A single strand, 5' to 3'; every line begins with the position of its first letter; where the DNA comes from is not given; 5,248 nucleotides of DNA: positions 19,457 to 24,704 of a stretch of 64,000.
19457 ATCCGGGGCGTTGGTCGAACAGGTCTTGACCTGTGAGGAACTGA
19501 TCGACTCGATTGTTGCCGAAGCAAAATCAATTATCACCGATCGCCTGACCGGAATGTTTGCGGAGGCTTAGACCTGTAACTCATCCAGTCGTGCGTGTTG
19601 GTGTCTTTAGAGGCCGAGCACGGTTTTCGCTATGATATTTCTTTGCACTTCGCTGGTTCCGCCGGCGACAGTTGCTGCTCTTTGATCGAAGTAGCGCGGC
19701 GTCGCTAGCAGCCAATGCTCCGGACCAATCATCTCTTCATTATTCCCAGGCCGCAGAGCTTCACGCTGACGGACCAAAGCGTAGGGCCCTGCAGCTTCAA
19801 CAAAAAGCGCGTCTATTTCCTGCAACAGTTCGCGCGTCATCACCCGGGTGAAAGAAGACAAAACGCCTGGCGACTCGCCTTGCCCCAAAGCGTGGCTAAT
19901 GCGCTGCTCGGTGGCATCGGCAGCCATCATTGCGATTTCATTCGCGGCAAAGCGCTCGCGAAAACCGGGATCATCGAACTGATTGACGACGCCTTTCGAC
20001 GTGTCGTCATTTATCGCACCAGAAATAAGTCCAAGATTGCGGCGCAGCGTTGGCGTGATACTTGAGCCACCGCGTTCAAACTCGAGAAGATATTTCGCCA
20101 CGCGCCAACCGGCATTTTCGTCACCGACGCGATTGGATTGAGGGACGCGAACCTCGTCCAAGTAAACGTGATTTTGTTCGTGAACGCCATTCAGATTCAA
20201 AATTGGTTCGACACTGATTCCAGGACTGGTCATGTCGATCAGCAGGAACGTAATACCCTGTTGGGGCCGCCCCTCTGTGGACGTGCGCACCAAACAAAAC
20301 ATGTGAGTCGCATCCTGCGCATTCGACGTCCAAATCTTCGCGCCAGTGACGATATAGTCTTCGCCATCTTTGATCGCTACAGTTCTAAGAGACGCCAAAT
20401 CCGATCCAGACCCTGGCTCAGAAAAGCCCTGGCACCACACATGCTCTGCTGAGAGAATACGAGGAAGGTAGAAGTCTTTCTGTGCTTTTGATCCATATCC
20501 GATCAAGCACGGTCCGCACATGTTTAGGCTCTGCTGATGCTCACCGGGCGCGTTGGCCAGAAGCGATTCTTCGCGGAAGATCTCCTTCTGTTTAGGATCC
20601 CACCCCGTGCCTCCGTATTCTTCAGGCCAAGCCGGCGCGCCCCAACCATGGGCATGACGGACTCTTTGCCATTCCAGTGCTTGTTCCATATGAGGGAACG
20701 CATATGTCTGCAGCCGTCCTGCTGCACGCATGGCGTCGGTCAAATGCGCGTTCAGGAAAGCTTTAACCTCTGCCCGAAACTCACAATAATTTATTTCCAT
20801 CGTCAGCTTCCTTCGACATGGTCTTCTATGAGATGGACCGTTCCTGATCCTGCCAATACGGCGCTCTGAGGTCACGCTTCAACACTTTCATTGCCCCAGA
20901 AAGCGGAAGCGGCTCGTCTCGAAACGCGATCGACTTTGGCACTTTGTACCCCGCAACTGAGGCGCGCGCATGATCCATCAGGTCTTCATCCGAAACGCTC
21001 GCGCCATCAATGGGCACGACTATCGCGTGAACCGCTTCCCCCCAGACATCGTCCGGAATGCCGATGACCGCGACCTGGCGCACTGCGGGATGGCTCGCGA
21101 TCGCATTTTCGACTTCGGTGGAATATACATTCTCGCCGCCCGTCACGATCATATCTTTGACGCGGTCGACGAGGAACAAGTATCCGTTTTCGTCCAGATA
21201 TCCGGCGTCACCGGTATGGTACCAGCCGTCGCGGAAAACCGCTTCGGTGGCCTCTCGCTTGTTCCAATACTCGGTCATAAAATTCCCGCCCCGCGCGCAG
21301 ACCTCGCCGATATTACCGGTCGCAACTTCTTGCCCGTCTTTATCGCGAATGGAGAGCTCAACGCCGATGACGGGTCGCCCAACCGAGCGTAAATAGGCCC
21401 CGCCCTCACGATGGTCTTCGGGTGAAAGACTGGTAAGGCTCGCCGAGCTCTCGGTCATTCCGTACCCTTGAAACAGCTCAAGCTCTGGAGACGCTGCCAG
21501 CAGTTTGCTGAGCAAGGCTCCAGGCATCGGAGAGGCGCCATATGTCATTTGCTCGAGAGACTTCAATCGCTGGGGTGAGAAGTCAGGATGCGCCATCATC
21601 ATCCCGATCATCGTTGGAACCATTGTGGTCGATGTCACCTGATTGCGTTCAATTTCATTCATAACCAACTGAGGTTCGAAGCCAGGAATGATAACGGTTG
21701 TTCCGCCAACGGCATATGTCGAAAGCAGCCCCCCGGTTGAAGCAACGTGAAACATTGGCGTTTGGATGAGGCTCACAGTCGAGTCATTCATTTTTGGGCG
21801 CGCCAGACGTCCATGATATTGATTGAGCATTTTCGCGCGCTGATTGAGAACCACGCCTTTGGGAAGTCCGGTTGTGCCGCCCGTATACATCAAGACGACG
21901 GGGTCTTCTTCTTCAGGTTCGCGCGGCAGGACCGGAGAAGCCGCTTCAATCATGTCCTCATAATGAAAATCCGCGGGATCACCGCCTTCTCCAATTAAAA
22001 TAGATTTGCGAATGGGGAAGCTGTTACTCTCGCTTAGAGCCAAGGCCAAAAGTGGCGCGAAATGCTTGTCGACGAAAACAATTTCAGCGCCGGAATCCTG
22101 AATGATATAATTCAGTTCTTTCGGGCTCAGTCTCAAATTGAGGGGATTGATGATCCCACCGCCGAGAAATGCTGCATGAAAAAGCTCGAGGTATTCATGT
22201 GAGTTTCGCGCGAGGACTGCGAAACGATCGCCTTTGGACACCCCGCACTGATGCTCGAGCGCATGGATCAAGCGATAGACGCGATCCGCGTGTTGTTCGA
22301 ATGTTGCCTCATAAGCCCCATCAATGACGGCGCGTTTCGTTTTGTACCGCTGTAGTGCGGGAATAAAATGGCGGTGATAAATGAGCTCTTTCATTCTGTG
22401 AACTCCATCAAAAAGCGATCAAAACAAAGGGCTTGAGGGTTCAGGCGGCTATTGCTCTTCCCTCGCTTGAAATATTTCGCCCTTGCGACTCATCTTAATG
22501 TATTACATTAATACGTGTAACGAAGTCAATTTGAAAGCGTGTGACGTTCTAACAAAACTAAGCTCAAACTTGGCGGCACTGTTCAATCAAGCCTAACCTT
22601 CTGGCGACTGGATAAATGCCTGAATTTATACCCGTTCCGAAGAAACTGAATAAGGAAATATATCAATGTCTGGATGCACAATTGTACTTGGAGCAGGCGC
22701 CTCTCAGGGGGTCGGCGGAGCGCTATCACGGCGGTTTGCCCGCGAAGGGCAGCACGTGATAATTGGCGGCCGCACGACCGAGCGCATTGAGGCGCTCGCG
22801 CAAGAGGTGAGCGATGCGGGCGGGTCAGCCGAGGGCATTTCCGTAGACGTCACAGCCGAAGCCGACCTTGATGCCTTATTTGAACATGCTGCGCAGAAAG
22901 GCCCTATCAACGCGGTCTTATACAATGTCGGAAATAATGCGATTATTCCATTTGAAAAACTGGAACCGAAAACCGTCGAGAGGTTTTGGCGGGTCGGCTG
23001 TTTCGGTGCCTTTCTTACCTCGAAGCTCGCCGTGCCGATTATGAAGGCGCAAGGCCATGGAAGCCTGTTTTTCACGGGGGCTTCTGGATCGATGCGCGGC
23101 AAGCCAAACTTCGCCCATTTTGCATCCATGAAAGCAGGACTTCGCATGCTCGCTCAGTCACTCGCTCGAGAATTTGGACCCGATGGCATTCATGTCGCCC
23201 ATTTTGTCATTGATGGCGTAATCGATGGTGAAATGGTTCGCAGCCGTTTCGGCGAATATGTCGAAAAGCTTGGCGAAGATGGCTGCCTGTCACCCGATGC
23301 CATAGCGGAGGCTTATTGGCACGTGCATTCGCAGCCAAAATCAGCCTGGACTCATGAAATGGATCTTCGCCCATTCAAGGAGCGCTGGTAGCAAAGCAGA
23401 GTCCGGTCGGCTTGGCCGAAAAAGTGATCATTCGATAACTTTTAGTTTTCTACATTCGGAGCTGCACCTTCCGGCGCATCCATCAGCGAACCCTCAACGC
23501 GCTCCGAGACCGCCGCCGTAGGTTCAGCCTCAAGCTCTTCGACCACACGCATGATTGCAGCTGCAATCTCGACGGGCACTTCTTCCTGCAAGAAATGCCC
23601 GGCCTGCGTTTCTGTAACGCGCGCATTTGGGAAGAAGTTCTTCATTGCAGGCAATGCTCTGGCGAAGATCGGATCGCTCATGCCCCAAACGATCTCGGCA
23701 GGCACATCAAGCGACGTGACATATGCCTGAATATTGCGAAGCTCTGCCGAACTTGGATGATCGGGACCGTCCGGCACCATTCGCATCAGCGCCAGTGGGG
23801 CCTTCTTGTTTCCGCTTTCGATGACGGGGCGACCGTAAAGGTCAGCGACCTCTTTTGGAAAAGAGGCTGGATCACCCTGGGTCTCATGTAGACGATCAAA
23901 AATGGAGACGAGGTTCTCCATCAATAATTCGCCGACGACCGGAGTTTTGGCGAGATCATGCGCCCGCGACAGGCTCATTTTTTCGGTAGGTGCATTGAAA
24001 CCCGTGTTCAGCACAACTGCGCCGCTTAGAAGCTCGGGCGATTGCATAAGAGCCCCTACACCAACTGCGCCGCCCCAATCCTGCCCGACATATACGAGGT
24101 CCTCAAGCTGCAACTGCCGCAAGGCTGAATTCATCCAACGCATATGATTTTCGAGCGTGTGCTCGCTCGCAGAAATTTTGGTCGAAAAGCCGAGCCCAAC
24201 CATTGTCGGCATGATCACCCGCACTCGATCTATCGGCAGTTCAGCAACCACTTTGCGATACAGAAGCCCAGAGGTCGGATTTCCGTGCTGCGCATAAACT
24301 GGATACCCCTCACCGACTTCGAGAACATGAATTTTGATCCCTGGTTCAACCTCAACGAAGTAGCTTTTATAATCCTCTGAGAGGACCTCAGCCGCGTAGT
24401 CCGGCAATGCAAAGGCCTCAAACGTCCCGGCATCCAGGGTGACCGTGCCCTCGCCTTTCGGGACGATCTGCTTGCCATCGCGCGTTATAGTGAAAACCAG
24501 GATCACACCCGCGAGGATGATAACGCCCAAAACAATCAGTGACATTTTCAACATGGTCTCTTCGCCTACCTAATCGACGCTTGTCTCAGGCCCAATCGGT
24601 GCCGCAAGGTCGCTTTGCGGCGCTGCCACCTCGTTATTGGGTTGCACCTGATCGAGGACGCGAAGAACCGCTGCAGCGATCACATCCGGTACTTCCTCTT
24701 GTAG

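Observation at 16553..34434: Ten intergenic copies of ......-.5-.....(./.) link nine promoter gaps into one apparent regulon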

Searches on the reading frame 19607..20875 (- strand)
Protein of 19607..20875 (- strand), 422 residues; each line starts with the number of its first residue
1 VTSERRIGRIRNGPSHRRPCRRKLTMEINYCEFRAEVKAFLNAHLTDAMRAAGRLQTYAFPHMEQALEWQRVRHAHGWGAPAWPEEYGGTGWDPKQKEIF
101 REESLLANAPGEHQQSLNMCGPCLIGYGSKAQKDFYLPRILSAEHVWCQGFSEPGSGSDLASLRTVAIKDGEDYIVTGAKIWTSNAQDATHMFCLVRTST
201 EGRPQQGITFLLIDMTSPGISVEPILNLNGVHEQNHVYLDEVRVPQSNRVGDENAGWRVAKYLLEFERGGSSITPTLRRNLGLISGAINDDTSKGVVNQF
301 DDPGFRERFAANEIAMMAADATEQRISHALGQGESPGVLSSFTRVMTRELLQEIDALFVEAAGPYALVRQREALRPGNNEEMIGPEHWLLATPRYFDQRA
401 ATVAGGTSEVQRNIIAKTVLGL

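Call 7: search_protein_families(library=pfam, proteins=[window:19607-20875:-])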
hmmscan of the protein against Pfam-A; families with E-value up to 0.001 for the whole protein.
window:19607-20875:- (422 aa): 3 families
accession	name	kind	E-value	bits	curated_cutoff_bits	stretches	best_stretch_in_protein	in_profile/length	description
PF02770.24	Acyl-CoA_dh_M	-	7.7e-20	71.3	33.3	1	148-240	1-95/97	Acyl-CoA dehydrogenase, middle domain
PF02771.21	Acyl-CoA_dh_N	-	6.2e-13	49.5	22.9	1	32-144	6-113/113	Acyl-CoA dehydrogenase, N-terminal domain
PF00441.29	Acyl-CoA_dh_1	-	1.1e-11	45.6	22.4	1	254-419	1-149/150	Acyl-CoA dehydrogenase, C-terminal domain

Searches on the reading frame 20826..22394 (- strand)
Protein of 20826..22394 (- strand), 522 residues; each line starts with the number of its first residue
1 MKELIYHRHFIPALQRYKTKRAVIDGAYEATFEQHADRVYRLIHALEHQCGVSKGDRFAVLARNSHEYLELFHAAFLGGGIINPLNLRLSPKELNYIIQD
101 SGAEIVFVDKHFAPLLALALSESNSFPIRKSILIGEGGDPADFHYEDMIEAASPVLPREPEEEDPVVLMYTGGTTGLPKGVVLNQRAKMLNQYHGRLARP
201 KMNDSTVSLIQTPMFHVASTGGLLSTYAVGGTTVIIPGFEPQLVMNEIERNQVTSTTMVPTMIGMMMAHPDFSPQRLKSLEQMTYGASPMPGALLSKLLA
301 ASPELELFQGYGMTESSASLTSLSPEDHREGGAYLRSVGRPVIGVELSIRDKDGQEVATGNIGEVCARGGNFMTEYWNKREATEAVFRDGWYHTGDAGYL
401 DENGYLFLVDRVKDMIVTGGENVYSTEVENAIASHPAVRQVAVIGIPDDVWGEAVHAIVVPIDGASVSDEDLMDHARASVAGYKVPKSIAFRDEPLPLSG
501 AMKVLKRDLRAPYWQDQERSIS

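Call 7: search_protein_families(library=pfam, proteins=[window:20826-22394:-])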
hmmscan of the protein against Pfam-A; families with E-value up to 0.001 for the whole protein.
window:20826-22394:- (522 aa): 2 families
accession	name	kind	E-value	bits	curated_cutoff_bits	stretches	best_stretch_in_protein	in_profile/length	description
PF00501.34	AMP-binding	-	1.7e-77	261.2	29.9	1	15-377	6-384/384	AMP-binding enzyme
PF13193.12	AMP-binding_C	-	1.4e-18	68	24.5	1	427-500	1-73/76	AMP-binding enzyme C-terminal domain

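Call 42: search_protein_families(library=ncbifam, proteins=[window:20826-22394:-], max_evalue=0.00001)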
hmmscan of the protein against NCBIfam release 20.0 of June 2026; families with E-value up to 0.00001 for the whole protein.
window:20826-22394:- (522 aa): 104 families (the best 25 are shown)
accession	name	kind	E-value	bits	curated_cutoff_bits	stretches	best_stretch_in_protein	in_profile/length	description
NF004837.0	PRK06187.1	subfamily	1.2e-146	489.1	476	1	13-519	17-528/531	long-chain-fatty-acid--CoA ligase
NF006182.0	PRK08316.1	subfamily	3.4e-132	441.6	663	1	15-516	22-520/523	fatty acyl-CoA synthetase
NF005307.0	PRK06839.1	equivalog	1.2e-101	340.8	748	1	19-509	17-489/496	o-succinylbenzoate--CoA ligase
NF005676.0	PRK07470.1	equivalog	1.2e-98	331.1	774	1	14-511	30-527/544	acyl-CoA synthetase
NF052580.1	Str24CoAsynCasG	equivalog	5.3e-96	322.1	750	1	15-510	51-547/548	steroid-24-oyl-CoA synthetase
NF052269.1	Staph_lig_FadD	equivalog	5.5e-94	315.3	650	1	18-510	14-490/499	long-chain-fatty-acid--CoA ligase FadD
NF005801.1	PRK07656.1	equivalog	1.3e-92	311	657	1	14-510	11-500/500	FadD3 family acyl-CoA ligase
NF006181.0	PRK08314.1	subfamily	2.4e-92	310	705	2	140-513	181-554/563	long-chain-fatty-acid--CoA ligase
NF005857.1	PRK07786.1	exception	2.8e-90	303.3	733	1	30-513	35-512/513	fatty-acid--CoA ligase FadD5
NF004797.0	PRK06145.1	equivalog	6.7e-90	301.8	850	1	19-513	17-495/499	acyl-CoA synthetase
NF002966.0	PRK03640.1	equivalog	7.6e-88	295.2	556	1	20-511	18-478/483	o-succinylbenzoate--CoA ligase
NF004838.1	PRK06188.1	equivalog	1.1e-83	281.3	875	1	10-514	15-524/524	fatty-acid--CoA ligase FadD8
NF006020.0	PRK08162.1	subfamily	8.3e-83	278.6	677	1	15-512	30-537/545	acyl-CoA synthetase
NF009071.0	PRK12406.1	subfamily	1.2e-82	278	701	1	22-521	5-510/510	acyl-CoA synthetase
NF009233.0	PRK12583.1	subfamily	2.8e-81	273.6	832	1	15-511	29-548/558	fatty acid CoA ligase family protein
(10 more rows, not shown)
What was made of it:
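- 19607..23391 (.): Long-chain acyl-CoA ligase and acyl-CoA dehydrogenase (minus strand) and SDR (plus strand), sharing O4. Calls 7 and 42.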

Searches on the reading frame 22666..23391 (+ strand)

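Call 7: search_protein_families(library=pfam, proteins=[window:22666-23391:+])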
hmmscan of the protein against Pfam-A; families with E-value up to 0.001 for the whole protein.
window:22666-23391:+ (241 aa): 5 families
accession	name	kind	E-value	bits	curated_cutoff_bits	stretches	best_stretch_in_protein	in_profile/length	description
PF00106.31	adh_short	-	4.5e-33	114.8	26.6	1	6-194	2-190/195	short chain dehydrogenase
PF13561.12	adh_short_C2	-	5.8e-27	95.2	27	1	11-193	3-183/236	Enoyl-(Acyl carrier protein) reductase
PF23441.1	SDR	-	5.4e-08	33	27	1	53-197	65-205/258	SDR-like rossmann domain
PF08659.16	KR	-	4.7e-05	23.8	22.6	1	10-110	6-111/180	KR domain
PF03807.23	F420_oxidored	-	0.00047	21.1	21.6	0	8-60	5-46/94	NADP oxidoreductase coenzyme F420-dependent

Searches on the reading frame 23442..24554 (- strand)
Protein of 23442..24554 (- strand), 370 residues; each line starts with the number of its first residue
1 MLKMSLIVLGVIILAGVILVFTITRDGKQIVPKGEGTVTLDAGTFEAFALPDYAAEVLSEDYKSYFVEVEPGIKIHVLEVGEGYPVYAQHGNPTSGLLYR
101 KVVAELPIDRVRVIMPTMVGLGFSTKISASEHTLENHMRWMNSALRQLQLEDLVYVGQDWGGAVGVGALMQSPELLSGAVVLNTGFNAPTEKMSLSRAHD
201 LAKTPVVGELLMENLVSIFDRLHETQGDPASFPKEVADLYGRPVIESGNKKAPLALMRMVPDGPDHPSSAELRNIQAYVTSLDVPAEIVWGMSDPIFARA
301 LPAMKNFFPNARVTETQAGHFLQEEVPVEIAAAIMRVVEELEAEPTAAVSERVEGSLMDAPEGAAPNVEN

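Call 7: search_protein_families(library=pfam, proteins=[window:23442-24554:-])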
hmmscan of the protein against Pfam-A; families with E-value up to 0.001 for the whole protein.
window:23442-24554:- (370 aa): 2 families
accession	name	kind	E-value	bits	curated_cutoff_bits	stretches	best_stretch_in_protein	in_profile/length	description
PF00561.26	Abhydrolase_1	-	4.1e-21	76.2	25.8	1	85-325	2-243/245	alpha/beta hydrolase fold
PF12697.13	Abhydrolase_6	-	7.2e-09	37.1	26.3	1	90-333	5-217/217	Alpha/beta hydrolase family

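Call 25: search_solved_structures(query=window:23442-24554:-, max_evalue=1e-8)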
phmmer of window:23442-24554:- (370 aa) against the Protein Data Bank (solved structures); distinct sequences matched with E-value up to 1e-8: 132 (the best 60 are shown).
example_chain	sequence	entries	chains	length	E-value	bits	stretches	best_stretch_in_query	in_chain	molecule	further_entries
5esr_A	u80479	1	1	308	1.3e-28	103.4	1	72-338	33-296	Haloalkane dehalogenase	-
6f9o_A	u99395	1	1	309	6.5e-23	84.6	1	70-338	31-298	Haloalkane dehalogenase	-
4mj3_A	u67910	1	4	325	5.1e-22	81.7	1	65-347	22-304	Haloalkane dehalogenase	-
6y9g_A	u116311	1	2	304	1.7e-20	76.7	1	67-341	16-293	Ancestral haloalkane dehalogenase AncHLD5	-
8oe6_A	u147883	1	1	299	3.8e-19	72.2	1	62-338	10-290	Structure of hyperstable haloalkane dehalogenase variant DhaA231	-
5flk_A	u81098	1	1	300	4e-19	72.2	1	64-342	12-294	DHAA101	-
8ckp_D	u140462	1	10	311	9.9e-19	70.9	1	87-341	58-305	Alpha/beta fold hydrolase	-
8ooh_A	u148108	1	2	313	1e-18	70.8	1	87-341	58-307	Alpha/beta fold hydrolase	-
6xtc_A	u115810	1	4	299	2.7e-18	69.4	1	64-338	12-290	Haloalkane dehalogenase variant DhaA177 domain-swapped dimer type-3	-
7pw1_A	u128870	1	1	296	3.5e-18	69.1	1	65-342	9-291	Haloalkane dehalogenase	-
8oe2_A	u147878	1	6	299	4.9e-18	68.6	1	64-338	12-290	Haloalkane dehalogenase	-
3rk4_A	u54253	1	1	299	6.1e-18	68.3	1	64-338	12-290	Haloalkane dehalogenase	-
4wcv_A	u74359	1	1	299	6.4e-18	68.2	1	64-338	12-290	Haloalkane dehalogenase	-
4fwb_A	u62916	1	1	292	6.6e-18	68.1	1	64-337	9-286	Haloalkane dehalogenase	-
3g9x_A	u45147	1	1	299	1.3e-17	67.2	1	64-338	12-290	Haloalkane dehalogenase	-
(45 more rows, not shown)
